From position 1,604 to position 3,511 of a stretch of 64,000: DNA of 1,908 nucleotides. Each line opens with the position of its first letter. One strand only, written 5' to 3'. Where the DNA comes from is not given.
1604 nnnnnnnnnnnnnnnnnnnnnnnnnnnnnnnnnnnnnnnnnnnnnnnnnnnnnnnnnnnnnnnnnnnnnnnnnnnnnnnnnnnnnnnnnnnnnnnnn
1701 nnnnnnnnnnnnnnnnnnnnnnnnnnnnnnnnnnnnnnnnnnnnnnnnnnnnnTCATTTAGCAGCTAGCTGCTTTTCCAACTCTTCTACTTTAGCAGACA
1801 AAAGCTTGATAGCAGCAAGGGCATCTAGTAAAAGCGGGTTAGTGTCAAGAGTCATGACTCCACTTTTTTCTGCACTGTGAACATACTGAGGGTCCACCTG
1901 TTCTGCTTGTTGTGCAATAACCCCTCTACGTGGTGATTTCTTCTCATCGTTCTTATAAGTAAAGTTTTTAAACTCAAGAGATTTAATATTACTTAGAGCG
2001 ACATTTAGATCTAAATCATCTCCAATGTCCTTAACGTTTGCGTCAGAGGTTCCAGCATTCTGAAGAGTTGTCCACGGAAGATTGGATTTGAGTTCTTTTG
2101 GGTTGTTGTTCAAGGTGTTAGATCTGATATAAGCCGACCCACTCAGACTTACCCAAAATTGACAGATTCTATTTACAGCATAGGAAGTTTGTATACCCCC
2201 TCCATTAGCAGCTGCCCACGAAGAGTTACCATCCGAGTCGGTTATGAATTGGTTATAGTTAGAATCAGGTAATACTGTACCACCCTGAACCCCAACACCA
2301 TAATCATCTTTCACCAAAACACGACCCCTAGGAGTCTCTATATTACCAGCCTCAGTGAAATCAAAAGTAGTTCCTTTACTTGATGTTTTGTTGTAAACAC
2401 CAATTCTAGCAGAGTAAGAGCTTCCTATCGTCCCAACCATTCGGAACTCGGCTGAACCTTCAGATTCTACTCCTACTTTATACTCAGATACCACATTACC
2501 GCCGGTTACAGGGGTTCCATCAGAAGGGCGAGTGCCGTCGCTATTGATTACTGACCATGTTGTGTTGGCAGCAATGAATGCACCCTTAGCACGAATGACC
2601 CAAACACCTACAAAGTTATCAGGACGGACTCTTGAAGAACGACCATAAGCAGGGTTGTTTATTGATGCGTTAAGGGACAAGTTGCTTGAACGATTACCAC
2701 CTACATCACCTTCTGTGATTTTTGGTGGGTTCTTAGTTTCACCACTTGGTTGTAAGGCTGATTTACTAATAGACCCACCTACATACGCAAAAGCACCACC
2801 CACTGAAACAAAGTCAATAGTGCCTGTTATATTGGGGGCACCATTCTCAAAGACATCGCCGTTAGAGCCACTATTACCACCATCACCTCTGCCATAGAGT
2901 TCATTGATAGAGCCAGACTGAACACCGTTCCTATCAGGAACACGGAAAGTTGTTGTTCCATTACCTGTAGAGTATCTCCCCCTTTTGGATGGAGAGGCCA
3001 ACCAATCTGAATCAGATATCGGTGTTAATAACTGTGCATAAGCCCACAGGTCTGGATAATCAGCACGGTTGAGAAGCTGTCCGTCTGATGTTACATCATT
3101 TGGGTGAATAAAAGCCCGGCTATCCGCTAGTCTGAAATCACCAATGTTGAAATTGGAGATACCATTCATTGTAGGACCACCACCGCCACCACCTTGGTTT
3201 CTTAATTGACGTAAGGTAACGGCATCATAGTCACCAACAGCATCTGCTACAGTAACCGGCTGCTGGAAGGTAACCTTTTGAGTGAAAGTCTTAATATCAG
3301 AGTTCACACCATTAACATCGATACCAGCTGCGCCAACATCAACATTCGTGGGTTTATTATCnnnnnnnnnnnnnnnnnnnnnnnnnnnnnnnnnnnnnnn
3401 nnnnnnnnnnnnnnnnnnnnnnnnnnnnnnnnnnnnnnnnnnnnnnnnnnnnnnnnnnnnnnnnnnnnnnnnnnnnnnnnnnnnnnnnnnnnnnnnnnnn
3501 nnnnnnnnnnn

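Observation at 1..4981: Two adjacent tail-fibre paralogs sharing a tail-collar module but differing elsewhere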

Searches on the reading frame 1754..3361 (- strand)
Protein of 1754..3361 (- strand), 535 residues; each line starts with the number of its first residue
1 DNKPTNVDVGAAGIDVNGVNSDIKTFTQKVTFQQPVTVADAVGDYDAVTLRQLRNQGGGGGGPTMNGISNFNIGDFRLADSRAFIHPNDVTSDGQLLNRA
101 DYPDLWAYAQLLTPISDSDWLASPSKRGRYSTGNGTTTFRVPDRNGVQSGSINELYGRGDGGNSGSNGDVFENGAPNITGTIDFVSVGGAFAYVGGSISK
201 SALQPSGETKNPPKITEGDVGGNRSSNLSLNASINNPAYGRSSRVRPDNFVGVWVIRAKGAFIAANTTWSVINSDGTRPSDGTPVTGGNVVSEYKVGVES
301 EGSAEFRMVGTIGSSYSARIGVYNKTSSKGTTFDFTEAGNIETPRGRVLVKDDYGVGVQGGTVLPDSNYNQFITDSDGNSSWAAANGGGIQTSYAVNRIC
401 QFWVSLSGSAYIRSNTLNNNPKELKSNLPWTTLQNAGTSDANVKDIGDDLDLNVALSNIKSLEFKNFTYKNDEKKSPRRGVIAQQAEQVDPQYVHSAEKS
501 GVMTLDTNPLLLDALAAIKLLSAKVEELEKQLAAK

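Call 44: search_solved_structures(query=A1, max_evalue=1, show_alignments=0)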
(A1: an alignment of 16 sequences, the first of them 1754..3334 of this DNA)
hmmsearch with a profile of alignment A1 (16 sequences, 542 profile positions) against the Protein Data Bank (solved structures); distinct sequences matched with E-value up to 1: 6.
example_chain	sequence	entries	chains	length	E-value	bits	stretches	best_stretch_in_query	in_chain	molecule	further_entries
8hqz_d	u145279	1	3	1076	3.4e-197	660.2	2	12-542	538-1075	L-shaped tail fiber assembly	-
7dc3_A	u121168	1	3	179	6.3e-12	48.8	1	433-539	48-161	Isoform 2 of Myelin regulatory factor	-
8jov_1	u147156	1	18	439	2.5e-09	40.2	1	420-536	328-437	Putative tail fiber protein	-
6f45_A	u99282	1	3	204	1.7e-08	37.5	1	426-541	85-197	Long tail fiber distal subunit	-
3gud_A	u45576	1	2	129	0.04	16.4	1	434-486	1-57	Neck appendage protein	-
8t0u_A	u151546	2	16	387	0.28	13.6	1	420-503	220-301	FMNH(2)-dependent dimethylsulfone monooxygenase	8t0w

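Call 45: search_protein_families(library=pfam, alignment_id=A1, max_evalue=0.1)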
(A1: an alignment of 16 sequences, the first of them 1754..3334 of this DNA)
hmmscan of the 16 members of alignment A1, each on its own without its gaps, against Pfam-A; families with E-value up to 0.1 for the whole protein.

A. member 1, window:1754-3334:- (526 aa): 1 family
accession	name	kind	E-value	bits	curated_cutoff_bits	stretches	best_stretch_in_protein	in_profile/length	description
PF13884.11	Peptidase_S74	-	2.3e-10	41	22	1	430-485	1-57/58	Chaperone of endosialidase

B. families by the number of members that match (of 16 scanned): 5 families
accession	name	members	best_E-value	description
PF13884.11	Peptidase_S74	16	2.4e-15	Chaperone of endosialidase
PF07484.17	Collar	12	0.00019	Phage Tail Collar Domain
PF05662.19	YadA_stalk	6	0.0028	Coiled stalk of trimeric autotransporter adhesin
PF16223.10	DUF4882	1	0.0065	Domain of unknown function (DUF4882)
PF18676.6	MBG_2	1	0.068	MBG domain (YGX type)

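Call 63: predict_structure(alignment_id=A2)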
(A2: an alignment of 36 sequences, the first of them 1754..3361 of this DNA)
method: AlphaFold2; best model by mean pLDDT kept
length: 535 residues; sequences in the alignment: 36
mean_pLDDT: 55.0   pTM: 0.24
mean pLDDT of the five models: 55.0, 53.7, 53.4, 52.0, 48.0
residues with pLDDT >= 90: 9; 70-90: 154; 50-70: 112; < 50: 260
segments of 3 or more residues with pLDDT < 50: 1-6, 10-15, 17-86, 145-170, 190-193, 195-227, 241-276, 344-370, 381-383, 394-398, 416-430, 433-439, 496-504
pLDDT, mean of each block of 10 residues (from residue 1): 46 44 36 29 30 28 26 29 49 76 76 82 69 87 50 38 46 52 51 45 33 36 48 51 42 28 32 52 69 75 79 80 78 68 42 32 40 51 54 50 60 50 41 49 64 84 82 78 77 55 55 84 89 87
secondary structure, 60 per line:
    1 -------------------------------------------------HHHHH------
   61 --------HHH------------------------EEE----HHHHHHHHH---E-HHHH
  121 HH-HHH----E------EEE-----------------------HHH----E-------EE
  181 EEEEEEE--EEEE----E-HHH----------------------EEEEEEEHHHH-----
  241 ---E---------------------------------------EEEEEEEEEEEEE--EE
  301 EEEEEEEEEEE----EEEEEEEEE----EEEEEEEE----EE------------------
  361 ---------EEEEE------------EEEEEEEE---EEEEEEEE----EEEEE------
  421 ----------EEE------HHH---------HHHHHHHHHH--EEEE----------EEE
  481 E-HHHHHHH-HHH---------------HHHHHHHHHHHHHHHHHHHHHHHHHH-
elements in order: H50-54 E96-98 H103-111 H117-122 E138-140 E179-187 E190-193 E225-231 H232-235 E284-296 E299-311 E316-324 E329-336 E370-374 E387-394 E398-405 E410-414 E431-433 H452-461 E464-467 E478-481 H483-489 H509-534

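Call 65: fold_search(model_id=the predicted structure, library=pdb)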
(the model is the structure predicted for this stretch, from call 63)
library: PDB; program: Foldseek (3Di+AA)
matches with E <= 10: 341; with E <= 0.001: 0
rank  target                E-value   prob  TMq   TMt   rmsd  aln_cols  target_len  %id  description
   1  7dc3_B                3.7e-03  1.00  0.13  0.39   8.0       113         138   18  Crystal structure of the MyRF ICA domain (released 2021-08-25)
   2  7dc3_A                5.4e-03  1.00  0.13  0.37   8.0       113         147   18  Crystal structure of the MyRF ICA domain (released 2021-08-25)
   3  3gw6_B                2.3e-02  0.54  0.09  0.17  15.7       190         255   10  Intramolecular Chaperone (released 2010-02-02)
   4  3gw6_D                2.6e-02  0.75  0.12  0.23  20.4       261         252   12  Intramolecular Chaperone (released 2010-02-02)
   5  3gw6_E                3.9e-02  0.44  0.09  0.17  16.2       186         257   12  Intramolecular Chaperone (released 2010-02-02)
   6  3gw6_C                4.1e-02  0.44  0.09  0.17  15.8       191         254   10  Intramolecular Chaperone (released 2010-02-02)
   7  3gw6_F                4.9e-02  0.41  0.09  0.16  16.0       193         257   10  Intramolecular Chaperone (released 2010-02-02)
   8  6psq_I                5.4e-02  0.41  0.09  0.04  19.5       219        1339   11  Escherichia coli RNA polymerase closed complex (TRPc) with TraR and rpsT P2 promoter (released 2020-03-25)
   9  3gw6_A                6.4e-02  0.38  0.10  0.17  15.9       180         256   13  Intramolecular Chaperone (released 2010-02-02)
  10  6j9e_C                7.1e-02  0.23  0.08  0.04  21.9       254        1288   11  Cryo-EM structure of Xanthomonos oryzae transcription elongation complex with NusA and the bacteriophage protein P7 (released 2019-07-17)
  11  8onf_B                8.8e-02  0.51  0.13  0.22  13.1       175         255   14  Crystal structure of Bdellovibrio bacteriovorus Bd2439 fibre C-terminal domains with ethylene glycol (released 2023-10-25)
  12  7py0_C                1.1e-01  0.23  0.09  0.04  20.4       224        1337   11  CryoEM structure of E.coli RNA polymerase elongation complex bound to NusG (NusG-EC in more-swiveled conformation) (released 2022-03-23)
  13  3lu0_C                1.2e-01  0.16  0.08  0.04  21.8       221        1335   13  Molecular model of Escherichia coli core RNA polymerase (released 2010-09-29)
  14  4jkr_C                1.3e-01  0.14  0.06  0.03  20.9       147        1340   13  Crystal Structure of E. coli RNA Polymerase in complex with ppGpp (released 2013-05-15)
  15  6flp_C                1.5e-01  0.23  0.09  0.04  20.9       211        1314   10  CryoEM structure of E.coli RNA polymerase paused elongation complex without RNA hairpin bound to NusA (released 2018-03-07)
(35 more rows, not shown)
